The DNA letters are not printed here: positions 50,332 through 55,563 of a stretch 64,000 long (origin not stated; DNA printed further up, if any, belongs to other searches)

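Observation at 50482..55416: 1644-aa fusion of a eukaryotic-type Ser/Thr kinase, STAND/AAA ATPase, TPR array, GAF domain and a complete sigma-54 activator module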

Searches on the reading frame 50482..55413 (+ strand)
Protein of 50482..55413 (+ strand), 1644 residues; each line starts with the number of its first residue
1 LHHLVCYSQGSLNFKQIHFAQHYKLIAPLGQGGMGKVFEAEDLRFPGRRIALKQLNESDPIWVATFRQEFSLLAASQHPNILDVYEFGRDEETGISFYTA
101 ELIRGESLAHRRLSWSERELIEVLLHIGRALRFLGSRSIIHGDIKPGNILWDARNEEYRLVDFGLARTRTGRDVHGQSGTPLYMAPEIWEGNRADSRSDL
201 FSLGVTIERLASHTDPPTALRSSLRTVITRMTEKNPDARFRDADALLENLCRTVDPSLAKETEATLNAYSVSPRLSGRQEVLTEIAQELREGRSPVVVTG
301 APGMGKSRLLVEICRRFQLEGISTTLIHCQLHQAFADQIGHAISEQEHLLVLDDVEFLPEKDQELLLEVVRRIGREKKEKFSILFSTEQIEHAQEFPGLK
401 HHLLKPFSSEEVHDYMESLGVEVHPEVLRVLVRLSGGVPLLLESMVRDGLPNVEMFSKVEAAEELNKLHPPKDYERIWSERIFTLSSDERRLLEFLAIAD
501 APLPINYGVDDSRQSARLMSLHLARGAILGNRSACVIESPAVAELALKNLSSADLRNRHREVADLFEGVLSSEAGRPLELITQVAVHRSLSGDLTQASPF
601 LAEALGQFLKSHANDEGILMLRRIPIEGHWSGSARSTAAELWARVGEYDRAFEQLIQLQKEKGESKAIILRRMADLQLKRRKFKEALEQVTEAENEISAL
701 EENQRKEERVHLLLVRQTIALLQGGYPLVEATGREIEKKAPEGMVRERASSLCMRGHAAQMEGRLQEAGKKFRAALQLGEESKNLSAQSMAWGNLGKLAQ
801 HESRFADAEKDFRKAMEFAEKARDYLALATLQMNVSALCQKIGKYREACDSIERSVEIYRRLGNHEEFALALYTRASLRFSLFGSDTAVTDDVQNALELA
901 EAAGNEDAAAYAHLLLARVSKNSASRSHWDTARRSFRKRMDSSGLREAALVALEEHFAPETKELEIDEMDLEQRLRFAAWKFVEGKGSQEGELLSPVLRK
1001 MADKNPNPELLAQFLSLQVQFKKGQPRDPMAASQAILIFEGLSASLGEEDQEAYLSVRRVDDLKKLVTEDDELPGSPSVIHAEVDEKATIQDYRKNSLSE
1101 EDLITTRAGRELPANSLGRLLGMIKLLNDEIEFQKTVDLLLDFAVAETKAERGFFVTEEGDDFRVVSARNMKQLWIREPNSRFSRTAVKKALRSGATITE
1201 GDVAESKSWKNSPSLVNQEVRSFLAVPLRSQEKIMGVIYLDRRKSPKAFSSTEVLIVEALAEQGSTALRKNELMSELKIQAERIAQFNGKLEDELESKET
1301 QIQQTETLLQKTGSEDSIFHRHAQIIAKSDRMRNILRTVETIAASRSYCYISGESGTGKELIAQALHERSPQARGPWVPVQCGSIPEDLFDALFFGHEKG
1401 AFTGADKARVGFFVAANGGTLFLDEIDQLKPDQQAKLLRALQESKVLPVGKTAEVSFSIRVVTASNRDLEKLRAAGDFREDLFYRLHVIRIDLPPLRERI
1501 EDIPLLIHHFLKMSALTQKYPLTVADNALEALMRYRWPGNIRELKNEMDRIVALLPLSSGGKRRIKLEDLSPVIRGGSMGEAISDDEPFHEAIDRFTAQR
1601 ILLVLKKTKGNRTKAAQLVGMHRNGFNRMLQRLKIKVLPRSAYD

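Call 6: search_protein_families(library=pfam, proteins=[window:50482-55413:+], max_evalue=0.01)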
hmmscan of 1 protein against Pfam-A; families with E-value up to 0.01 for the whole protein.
window:50482-55413:+ (1644 aa): 29 families (the best 25 are shown)
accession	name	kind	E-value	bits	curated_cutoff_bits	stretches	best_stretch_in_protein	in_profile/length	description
PF00158.32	Sigma54_activat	-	6.7e-62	208.5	20.2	1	1325-1491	1-167/168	Sigma-54 interaction domain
PF00069.31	Pkinase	-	5.2e-34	118.3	31.7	1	23-218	1-198/263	Protein kinase domain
PF14532.12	Sigma54_activ_2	-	1.6e-27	96.9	25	2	1326-1496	1-138/138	Sigma-54 interaction domain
PF07714.23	PK_Tyr_Ser-Thr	-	8.6e-21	74.8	23.1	1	25-234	3-220/258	Protein tyrosine and serine/threonine kinase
PF25601.1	AAA_lid_14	-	1.3e-19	70.3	27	1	1497-1577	1-77/87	AAA+ ATPase lid domain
PF13424.12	TPR_12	-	4.2e-15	56.1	30.1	3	790-860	4-76/77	Tetratricopeptide repeat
PF13185.12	GAF_2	-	1.2e-14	55.1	28.6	1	1133-1268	4-135/136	GAF domain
PF01590.32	GAF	-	1.9e-10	41.8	22.4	1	1134-1268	3-133/133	GAF domain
PF13191.12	AAA_16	-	5.4e-10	40.5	32.6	1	275-374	2-110/167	AAA ATPase domain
PF07728.20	AAA_5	-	1.9e-09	38.1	22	1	1352-1467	5-123/139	AAA domain (dynein-related subfamily)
PF07719.23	TPR_2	-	2.8e-08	33.7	27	0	751-778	3-30/34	Tetratricopeptide repeat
PF13401.12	AAA_22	-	1.7e-07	32.1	27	0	291-329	3-41/130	AAA domain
PF13492.12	GAF_3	-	1.9e-07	32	27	1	1134-1269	3-128/129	GAF domain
PF00004.35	AAA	-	7.3e-07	30.1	21.2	0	1350-1474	2-116/131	ATPase family associated with various cellular activities (AAA)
PF00515.34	TPR_1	-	1e-06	28.7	27.8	0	791-818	3-30/34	Tetratricopeptide repeat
PF02954.25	HTH_8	-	7.1e-06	26.1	22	1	1599-1632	8-41/42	Bacterial regulatory protein, Fis family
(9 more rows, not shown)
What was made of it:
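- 55276..55377 (+): Fis-type HTH_8 DNA-binding domain, residues 1599-1632. Pfam HTH_8 26.1 bits against cut-off 22 (call 6)
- On Bacterial enhancer-binding protein (sigma-54 activator, Pfam PF00158): Pfam E 7e-62 (call 6). HTH_8 at residues 1599-1632, 26.1 bits against cut-off 22 (call 6).
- On Hanks-type (eukaryote-like) Ser/Thr protein kinase: Pfam E 5e-34 (call 6).
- On STAND NTPase (MalT/PknK/Apaf-1 class): Pfam AAA_16 E 5e-10 (call 6). TPR_12 E 4e-15 (call 6).
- Closest known: MalT. Different: The Pfam TPR_MalT hit here is weak (E 0.0025, 17.6 bits against cut-off 45; call 6).
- Checked: Pfam (call 6) gives these domains in this order:
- Domain set and order: call 6.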

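Call 7: search_protein_families(library=ncbifam, proteins=[window:50482-55413:+], max_evalue=0.01)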
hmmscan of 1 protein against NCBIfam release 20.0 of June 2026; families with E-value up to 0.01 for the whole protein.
window:50482-55413:+ (1644 aa): 49 families (the best 25 are shown)
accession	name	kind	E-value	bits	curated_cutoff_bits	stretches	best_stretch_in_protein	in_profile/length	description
TIGR01817.1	nifA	equivalog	8.3e-97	325.1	528.85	1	1123-1553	10-426/534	nif-specific transcriptional activator NifA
NF041552.1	TF_PrdR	equivalog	4.1e-88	296.2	795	1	1290-1624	239-567/577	sigma-54 dependent transcriptional regulator PrdR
NF008469.0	PRK11361.1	equivalog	4.5e-84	282.8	714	1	1316-1635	136-456/461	acetoacetate metabolism transcriptional regulator AtoC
TIGR01818.1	ntrC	equivalog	4.1e-83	279.7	558.6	1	1309-1632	120-462/463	nitrogen regulation protein NR(I)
NF038308.1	RNA_repair_RtcR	equivalog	1.2e-82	278.4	650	1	1304-1623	162-501/530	RNA repair transcriptional activator RtcR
NF003451.0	PRK05022.1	equivalog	3.1e-82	277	476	1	1219-1636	111-511/512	nitric oxide reductase transcriptional regulator NorR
TIGR02915.1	PEP_resp_reg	equivalog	2.2e-76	257.5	502.6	1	1322-1636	138-445/445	PEP-CTERM-box response regulator transcription factor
NF011695.0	PRK15115.1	equivalog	6.1e-76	256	763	1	1308-1634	122-437/445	two-component system response regulator GlrR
NF050807.1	TransRegFlbDCaul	equivalog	7.6e-76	255.8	750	1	1321-1622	116-427/454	sigma-54-dependent transcriptional regulator FlbD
TIGR02329.1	propionate_PrpR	equivalog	5.8e-75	252.9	499.2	1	1300-1631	189-525/526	propionate catabolism operon regulatory protein PrpR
NF011953.0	PRK15424.1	equivalog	4.6e-73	246.6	703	1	1301-1632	197-533/538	propionate catabolism operon regulatory protein PrpR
NF007689.0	PRK10365.1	equivalog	3.8e-72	243.5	760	1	1318-1626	134-435/441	sigma-54-dependent response regulator transcription factor ZraR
NF008176.1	PRK10923.1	equivalog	5.6e-68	229.6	620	1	1314-1548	129-364/469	nitrogen regulation protein NR(I)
NF041906.1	V4R_TF_MobR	exception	1.1e-66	225.4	999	1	1323-1630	232-541/544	phenol degradation transcriptional regulator MobR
NF051870.1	NAssimRespRegNtrX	equivalog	2.2e-65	221.3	600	1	1321-1633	137-450/452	nitrogen assimilation response regulator NtrX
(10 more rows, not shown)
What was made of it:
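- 53878..54285 (+): GAF domain, residues 1133-1268. Pfam GAF_2 E 1e-14 (call 6); the NifA model TIGR01817 aligns from residue 1123 (call 7)
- On NifA (NCBIfam TIGR01817 equivalog): 325.1 bits against cut-off 528.85 (call 7).
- Closest known: NifA / NorR / FhlA-type bacterial enhancer-binding proteins. Same: The best NCBIfam hit is NifA TIGR01817 (E 8e-97, residues 1123-1553; call 7).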
